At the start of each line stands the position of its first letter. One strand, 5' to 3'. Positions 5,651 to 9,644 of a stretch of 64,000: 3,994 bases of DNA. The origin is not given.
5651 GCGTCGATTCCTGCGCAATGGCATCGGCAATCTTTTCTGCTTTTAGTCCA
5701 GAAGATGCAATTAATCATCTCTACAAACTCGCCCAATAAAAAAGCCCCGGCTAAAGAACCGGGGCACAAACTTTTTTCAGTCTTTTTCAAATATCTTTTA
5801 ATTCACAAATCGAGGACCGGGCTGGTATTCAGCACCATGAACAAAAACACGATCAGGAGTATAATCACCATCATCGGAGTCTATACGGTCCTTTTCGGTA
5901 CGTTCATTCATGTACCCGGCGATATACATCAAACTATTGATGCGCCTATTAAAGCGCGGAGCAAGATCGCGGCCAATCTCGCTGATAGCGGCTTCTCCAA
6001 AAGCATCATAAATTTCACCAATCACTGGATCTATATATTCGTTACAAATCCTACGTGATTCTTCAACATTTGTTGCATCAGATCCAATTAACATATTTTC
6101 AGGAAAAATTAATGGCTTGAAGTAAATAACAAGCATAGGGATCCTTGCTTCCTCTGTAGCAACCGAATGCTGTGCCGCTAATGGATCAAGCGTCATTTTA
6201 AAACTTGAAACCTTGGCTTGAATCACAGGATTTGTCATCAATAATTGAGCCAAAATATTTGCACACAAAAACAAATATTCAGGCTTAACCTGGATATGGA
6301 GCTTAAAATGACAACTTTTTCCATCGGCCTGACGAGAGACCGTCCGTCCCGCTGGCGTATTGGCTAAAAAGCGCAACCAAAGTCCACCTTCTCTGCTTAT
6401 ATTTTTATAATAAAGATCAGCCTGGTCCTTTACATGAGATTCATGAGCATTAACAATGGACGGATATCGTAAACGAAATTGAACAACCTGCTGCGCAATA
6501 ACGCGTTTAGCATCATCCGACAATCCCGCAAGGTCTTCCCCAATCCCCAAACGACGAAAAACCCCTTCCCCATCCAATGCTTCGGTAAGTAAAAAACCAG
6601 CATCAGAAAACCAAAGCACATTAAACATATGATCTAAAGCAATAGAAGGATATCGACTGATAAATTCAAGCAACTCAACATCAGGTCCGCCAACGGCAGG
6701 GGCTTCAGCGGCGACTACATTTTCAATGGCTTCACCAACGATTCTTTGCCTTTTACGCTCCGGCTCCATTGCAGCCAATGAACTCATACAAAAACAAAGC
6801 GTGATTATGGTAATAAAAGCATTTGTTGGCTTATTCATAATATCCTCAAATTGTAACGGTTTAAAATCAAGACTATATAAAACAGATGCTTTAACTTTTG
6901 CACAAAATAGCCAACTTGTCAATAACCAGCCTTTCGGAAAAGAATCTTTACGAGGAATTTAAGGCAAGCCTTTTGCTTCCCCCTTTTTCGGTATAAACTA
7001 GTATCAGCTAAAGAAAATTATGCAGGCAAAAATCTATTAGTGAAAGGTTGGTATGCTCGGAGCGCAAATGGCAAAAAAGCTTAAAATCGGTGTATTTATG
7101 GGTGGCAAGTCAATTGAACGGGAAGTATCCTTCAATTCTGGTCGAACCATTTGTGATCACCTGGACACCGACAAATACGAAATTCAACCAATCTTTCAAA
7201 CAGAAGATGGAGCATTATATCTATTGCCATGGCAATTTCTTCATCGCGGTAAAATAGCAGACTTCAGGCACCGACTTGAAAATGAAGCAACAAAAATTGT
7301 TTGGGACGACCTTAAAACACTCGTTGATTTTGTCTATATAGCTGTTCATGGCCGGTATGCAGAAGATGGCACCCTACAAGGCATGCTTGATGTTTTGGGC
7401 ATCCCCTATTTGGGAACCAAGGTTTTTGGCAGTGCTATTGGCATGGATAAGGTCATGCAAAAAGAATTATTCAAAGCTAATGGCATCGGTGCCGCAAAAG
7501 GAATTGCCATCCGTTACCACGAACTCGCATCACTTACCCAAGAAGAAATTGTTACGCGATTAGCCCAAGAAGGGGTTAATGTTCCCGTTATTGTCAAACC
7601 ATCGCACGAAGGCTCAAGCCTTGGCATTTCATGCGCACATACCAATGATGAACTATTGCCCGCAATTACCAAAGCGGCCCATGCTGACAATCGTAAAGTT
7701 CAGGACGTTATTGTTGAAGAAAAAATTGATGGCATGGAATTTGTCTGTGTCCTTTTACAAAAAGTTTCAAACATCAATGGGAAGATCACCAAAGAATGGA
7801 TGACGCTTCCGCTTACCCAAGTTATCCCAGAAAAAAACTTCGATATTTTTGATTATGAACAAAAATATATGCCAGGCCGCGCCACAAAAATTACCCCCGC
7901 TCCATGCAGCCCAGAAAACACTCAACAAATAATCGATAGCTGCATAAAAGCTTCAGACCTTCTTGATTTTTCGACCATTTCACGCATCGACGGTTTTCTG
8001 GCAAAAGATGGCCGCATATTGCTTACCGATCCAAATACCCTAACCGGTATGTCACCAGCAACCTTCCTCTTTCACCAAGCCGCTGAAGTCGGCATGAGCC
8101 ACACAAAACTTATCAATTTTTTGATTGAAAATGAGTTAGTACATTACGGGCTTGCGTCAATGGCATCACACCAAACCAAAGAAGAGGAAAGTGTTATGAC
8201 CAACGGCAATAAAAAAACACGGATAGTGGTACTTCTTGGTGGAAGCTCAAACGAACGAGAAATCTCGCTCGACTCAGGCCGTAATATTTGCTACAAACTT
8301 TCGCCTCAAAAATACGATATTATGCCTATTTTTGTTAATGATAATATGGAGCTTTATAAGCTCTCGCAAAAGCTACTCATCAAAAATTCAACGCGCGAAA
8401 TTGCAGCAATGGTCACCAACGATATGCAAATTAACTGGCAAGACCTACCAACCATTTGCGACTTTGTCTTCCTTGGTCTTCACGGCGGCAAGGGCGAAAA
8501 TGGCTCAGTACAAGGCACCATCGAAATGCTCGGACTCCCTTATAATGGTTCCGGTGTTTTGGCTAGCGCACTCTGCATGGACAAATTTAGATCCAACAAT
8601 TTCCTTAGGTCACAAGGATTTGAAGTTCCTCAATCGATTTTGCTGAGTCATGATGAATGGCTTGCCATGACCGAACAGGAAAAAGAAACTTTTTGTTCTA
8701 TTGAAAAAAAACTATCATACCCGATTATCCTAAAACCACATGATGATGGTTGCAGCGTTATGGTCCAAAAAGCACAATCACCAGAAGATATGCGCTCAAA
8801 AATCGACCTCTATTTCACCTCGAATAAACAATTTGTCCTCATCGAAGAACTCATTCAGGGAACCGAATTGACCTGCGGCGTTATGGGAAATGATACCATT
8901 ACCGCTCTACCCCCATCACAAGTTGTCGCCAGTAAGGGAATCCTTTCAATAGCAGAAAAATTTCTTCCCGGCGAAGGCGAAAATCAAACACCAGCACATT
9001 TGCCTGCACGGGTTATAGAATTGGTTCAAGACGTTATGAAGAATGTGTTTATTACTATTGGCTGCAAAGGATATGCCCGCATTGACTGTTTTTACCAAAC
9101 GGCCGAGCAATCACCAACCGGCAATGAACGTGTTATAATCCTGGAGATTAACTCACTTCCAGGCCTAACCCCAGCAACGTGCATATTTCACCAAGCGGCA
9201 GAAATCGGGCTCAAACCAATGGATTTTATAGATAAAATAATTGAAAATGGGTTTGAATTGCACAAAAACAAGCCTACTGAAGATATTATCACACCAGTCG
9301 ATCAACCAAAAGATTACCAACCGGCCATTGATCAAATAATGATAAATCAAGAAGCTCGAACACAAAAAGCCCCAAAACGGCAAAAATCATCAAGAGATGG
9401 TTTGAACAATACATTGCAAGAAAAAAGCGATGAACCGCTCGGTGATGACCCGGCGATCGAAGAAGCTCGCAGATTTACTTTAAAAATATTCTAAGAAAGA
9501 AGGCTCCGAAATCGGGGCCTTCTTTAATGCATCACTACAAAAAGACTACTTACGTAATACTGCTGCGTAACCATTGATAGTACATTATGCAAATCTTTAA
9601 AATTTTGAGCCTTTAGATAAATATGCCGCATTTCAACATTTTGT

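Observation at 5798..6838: Exported protein whose core matches OspF/SpvC phosphothreonine-lyase catalytic motifs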

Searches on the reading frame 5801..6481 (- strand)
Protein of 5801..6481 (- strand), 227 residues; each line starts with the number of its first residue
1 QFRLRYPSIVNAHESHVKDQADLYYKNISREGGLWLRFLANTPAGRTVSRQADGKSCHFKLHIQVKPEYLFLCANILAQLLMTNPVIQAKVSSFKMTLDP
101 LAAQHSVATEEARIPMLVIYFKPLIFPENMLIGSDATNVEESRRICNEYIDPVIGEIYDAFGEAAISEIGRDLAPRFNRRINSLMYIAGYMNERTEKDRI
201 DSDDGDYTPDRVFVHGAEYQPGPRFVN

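Call 38: predict_structure(alignment_id=A3)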
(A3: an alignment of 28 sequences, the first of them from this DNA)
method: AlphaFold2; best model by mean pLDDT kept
length: 227 residues; sequences in the alignment: 28
mean_pLDDT: 77.8   pTM: 0.74
mean pLDDT of the five models: 77.8, 76.1, 74.8, 74.2, 74.1
residues with pLDDT >= 90: 111; 70-90: 38; 50-70: 38; < 50: 40
segments of 3 or more residues with pLDDT < 50: 1-31, 39-42, 45-47
pLDDT, mean of each block of 10 residues (from residue 1): 39 46 45 52 49 81 93 94 96 88 60 83 91 85 95 96 87 91 95 65 77 93 90
secondary structure, 60 per line:
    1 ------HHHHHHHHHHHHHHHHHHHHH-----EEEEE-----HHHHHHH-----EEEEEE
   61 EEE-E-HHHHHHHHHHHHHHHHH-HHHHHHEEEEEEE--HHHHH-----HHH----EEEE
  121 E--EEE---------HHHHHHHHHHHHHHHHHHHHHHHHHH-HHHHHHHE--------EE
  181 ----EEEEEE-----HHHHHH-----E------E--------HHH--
elements in order: H7-27 E33-37 H43-49 E55-63 H67-83 H85-90 E91-97 H100-104 E117-121 E124-126 H136-161 H163-169 E185-190 H196-201

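Call 41: fold_search(model_id=the predicted structure, library=pdb)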
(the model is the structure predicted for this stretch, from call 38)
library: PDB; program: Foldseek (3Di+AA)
matches with E <= 10: 327; with E <= 0.001: 1
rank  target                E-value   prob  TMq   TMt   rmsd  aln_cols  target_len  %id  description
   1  4rsx                  3.5e-04  1.00  0.43  0.39  12.0       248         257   10  The structure of the effector protein from Pseudomonas syringae pv. tomato strain DC3000 (released 2015-03-11)
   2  8sam_A                7.4e-03  0.98  0.37  0.12   7.9       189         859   11  Crystal structure of class III lanthipeptide synthetase LP-GS-ThurKC in complex with ATP (released 2023-10-11)
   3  8sam_B                2.4e-02  0.82  0.35  0.12  10.4       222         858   14  Crystal structure of class III lanthipeptide synthetase LP-GS-ThurKC in complex with ATP (released 2023-10-11)
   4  8cav_B                9.0e-02  0.66  0.32  0.10   7.2       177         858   12  Discovery of the lanthipeptide Curvocidin and structural insights into its trifunctional synthetase CuvL (released 2023-06-14)
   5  4ae5_C                1.2e-01  0.51  0.25  0.34   5.6       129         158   10  STRUCTURE OF A MAJOR REGULATOR OF STAPHYLOCOCCAL PATHOGENESIS (released 2012-07-04)
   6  4ae5_D                1.9e-01  0.35  0.26  0.34   6.7       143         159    9  STRUCTURE OF A MAJOR REGULATOR OF STAPHYLOCOCCAL PATHOGENESIS (released 2012-07-04)
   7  5nvl_C                2.0e-01  0.33  0.23  0.31   9.0       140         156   10  Crystal structure of the human 4EHP-GIGYF2 complex (released 2017-07-26)
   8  8wgo_B                2.9e-01  0.57  0.34  0.10   6.7       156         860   10  Cryo-EM structure of ClassIII Lanthipeptide modification enzyme PneKC in the presence of PneA and GTPrS. (released 2024-08-28)
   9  8cav_A                3.1e-01  0.44  0.30  0.09   6.2       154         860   12  Discovery of the lanthipeptide Curvocidin and structural insights into its trifunctional synthetase CuvL (released 2023-06-14)
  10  8wgo_A                3.3e-01  0.41  0.40  0.13   7.4       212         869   10  Cryo-EM structure of ClassIII Lanthipeptide modification enzyme PneKC in the presence of PneA and GTPrS. (released 2024-08-28)
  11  5nvk_G                3.3e-01  0.30  0.30  0.38   8.0       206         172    8  Crystal structure of the human 4EHP-GIGYF1 complex (released 2017-07-26)
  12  5nvn_A                3.5e-01  0.30  0.29  0.37   7.8       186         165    8  Crystal structure of the human 4EHP-4E-BP1 complex (released 2017-07-26)
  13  5nvn_C                3.8e-01  0.21  0.22  0.28   8.9       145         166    9  Crystal structure of the human 4EHP-4E-BP1 complex (released 2017-07-26)
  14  5f9p_B                4.3e-01  0.07  0.18  0.18   9.3       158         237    9  Crystal structure study of anthrone oxidase-like protein (released 2016-12-14)
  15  5nvk_A                4.5e-01  0.20  0.22  0.27   8.9       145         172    9  Crystal structure of the human 4EHP-GIGYF1 complex (released 2017-07-26)
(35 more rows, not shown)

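Call 57: fold_search(model_id=the predicted structure, library=viral)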
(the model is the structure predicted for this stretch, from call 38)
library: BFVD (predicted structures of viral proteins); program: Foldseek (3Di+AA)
matches with E <= 10: 207; with E <= 0.001: 2
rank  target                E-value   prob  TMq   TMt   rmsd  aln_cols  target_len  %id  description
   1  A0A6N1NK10            7.7e-06  1.00  0.36  0.12   5.6       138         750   17  Putative orfan [Tupanvirus soda lake]
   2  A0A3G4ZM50            1.1e-05  1.00  0.45  0.21  11.2       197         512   12  Uncharacterized protein [Terrestrivirus sp.]
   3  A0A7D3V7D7            4.8e-03  0.94  0.35  0.14   9.9       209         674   12  Glutamine amidotransferase [Fadolivirus FV1/VV64]
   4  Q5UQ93                1.4e-01  0.54  0.26  0.34   7.6       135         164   11  Uncharacterized protein L529 [Acanthamoeba polyphaga mimivirus]
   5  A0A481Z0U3            3.3e-01  0.18  0.18  0.18   7.7       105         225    8  Translation initiation factor 4E [Mimivirus LCMiAC02]
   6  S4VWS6                4.0e-01  0.18  0.21  0.19   6.7       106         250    7  Eukaryotic translation initiation factor 4E [Pandoravirus dulcis]
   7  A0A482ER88            4.0e-01  0.06  0.17  0.17  23.8       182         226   13  RRM domain-containing protein [Helicoverpa armigera nucleopolyhedrovirus]
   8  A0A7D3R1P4            4.5e-01  0.14  0.22  0.24  10.4       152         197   10  DUF1917 protein [Fadolivirus FV1/VV64]
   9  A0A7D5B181            4.8e-01  0.02  0.10  0.07  21.2       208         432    8  (no name in the UniProt tables at hand)
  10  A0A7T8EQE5            7.0e-01  0.06  0.15  0.20   8.2       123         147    9  Uncharacterized protein [Erwinia phage pEa_SNUABM_5]
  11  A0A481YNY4            7.4e-01  0.11  0.24  0.43  10.2       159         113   11  Uncharacterized protein [Pithovirus LCDPAC02]
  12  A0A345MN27            7.4e-01  0.10  0.18  0.39   7.6       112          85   12  (no name in the UniProt tables at hand)
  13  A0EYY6                7.9e-01  0.05  0.15  0.05  14.3       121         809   10  Vp80 [Ectropis obliqua nucleopolyhedrovirus]
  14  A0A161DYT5            8.4e-01  0.11  0.25  0.37  12.8       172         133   12  E4 ORF3 [Bat mastadenovirus WIV11]
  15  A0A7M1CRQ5            9.5e-01  0.09  0.23  0.37   6.8       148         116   16  (no name in the UniProt tables at hand)
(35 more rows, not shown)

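Call 81: search_solved_structures(query=A3, max_evalue=10, show_alignments=0)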
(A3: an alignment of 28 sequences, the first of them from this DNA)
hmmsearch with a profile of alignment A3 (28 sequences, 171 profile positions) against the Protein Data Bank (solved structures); distinct sequences matched with E-value up to 10: 12.
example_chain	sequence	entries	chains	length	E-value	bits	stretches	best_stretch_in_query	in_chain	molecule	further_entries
5cwh_A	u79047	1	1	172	0.19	14.7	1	35-113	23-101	Designed helical repeat protein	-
5h78_A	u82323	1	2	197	0.33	13.9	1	35-113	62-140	cAMP-dependent protein kinase type II-alpha regulatory subunit,DHR14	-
6hik_A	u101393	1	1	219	0.54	13.2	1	19-102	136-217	Transcriptional enhancer factor TEF-3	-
5h7c_A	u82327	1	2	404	0.66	12.9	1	35-112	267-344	Immunoglobulin G-binding protein A, DHR14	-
1d5v_A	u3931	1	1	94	0.84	12.6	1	88-131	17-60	S12 TRANSCRIPTION FACTOR (FKH-14)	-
6o3t_A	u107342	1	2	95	0.87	12.5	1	88-131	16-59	Forkhead box protein C2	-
6ge3_A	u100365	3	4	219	1.1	12.2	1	19-98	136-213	Transcriptional enhancer factor TEF-3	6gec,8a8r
5oaq_A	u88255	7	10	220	1.1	12.2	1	19-98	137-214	Transcriptional enhancer factor TEF-3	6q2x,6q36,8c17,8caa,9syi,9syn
6ge4_A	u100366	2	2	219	1.1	12.2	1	19-98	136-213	Transcriptional enhancer factor TEF-3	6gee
9qkq_A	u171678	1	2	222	1.1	12.1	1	19-98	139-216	Transcriptional enhancer factor TEF-3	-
3bo6_A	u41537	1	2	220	1.3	12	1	28-95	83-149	Hydrophilic protein, virA protein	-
7usy_J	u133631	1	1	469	1.3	11.9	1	98-139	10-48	ARRestin Domain protein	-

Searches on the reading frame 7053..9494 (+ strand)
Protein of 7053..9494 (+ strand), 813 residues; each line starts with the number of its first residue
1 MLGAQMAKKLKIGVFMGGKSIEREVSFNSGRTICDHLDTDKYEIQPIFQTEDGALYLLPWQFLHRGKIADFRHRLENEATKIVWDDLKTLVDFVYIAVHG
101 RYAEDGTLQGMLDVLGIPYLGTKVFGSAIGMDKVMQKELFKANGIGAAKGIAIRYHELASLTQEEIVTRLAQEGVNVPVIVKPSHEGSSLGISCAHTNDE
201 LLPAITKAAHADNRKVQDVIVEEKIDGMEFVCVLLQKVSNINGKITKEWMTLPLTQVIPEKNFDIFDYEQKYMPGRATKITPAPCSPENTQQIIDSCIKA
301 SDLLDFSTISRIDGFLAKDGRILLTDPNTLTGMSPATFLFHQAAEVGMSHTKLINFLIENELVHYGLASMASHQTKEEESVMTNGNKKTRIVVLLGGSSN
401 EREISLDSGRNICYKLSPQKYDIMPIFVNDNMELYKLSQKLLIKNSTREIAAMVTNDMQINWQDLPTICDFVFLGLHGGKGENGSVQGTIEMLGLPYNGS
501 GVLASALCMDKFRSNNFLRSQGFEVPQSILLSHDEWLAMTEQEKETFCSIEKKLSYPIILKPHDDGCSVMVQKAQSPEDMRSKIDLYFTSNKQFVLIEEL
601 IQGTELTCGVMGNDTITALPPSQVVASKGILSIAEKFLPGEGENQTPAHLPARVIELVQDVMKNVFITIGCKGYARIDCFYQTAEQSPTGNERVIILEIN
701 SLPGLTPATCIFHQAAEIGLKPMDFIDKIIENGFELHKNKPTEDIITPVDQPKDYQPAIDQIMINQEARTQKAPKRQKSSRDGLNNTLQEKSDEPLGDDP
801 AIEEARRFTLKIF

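Call 15: search_protein_families(library=pfam, proteins=[window:7053-9494:+], max_evalue=0.00001)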
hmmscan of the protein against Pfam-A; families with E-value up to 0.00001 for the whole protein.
window:7053-9494:+ (813 aa): 3 families
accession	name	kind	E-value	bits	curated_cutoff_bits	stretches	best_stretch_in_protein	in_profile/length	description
PF07478.18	Dala_Dala_lig_C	-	7e-74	248.2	24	2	518-731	2-204/204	D-ala D-ala ligase C-terminus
PF01820.27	Dala_Dala_lig_N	-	1.3e-50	171.4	34.6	2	11-121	1-120/121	D-ala D-ala ligase N-terminus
PF13535.11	ATP-grasp_4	-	2.4e-10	40.7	27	0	176-232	2-68/160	ATP-grasp domain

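Call 84: search_protein_families(library=ncbifam, proteins=[window:7053-9494:+], max_evalue=0.001)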
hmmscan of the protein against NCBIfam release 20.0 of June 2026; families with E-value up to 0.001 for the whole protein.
window:7053-9494:+ (813 aa): 47 families (the best 25 are shown)
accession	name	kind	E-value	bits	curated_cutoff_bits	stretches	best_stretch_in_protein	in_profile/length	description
NF002528.0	PRK01966.1-4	subfamily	5.7e-136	453.1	262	2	7-362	2-359/366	D-alanine--D-alanine ligase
NF002378.0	PRK01372.1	subfamily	1.2e-135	451.1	243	4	468-732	58-300/305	D-alanine--D-alanine ligase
TIGR01205.1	D_ala_D_alaTIGR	subfamily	8.8e-133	442.2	245.65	2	11-360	1-316/318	D-alanine--D-alanine ligase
NF011170.0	PRK14572.1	equivalog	1.6e-108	362.9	489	2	389-734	2-346/351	D-alanyl-alanine synthetase A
NF002527.0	PRK01966.1-3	equivalog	8.7e-108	360.4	310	2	9-362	2-329/332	D-alanine--D-alanine ligase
NF002526.0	PRK01966.1-2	equivalog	3.2e-106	355.3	449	2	9-359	3-345/362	D-alanine--D-alanine ligase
NF000091.3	D_ala_D_ser_VanG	exception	2.7e-105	352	495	2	390-732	2-342/344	D-alanine--D-serine ligase VanG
NF002525.0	PRK01966.1-1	equivalog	2.8e-99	332.6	457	3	387-739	2-356/364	D-alanine--D-alanine ligase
NF000207.3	D_ala_D_ser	equivalog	1.2e-89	300.8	520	2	390-731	2-337/342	D-alanine--D-serine ligase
NF002529.0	PRK01966.1-5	equivalog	2.9e-83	279.7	472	2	388-736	3-339/348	D-alanine--D-alanine ligase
NF000206.1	D_ala_D_lac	equivalog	1e-82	277.9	550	2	388-731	3-338/342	D-alanine--(R)-lactate ligase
NF011169.0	PRK14571.1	equivalog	3.2e-82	276.2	404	3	85-360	49-294/300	D-alanyl-alanine synthetase A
NF000372.1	D_ala_D_lac_VanI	exception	3.2e-71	240.4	700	2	388-731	3-338/341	D-alanine--(R)-lactate ligase VanI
NF000374.1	D_ala_D_lac_VanO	exception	1e-69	235.2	750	2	389-732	4-339/346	D-alanine--(R)-lactate ligase VanO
NF012214.1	D_ala_D_ser_VanC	exception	4.9e-69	233.1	650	2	390-730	3-342/350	D-alanine--D-serine ligase VanC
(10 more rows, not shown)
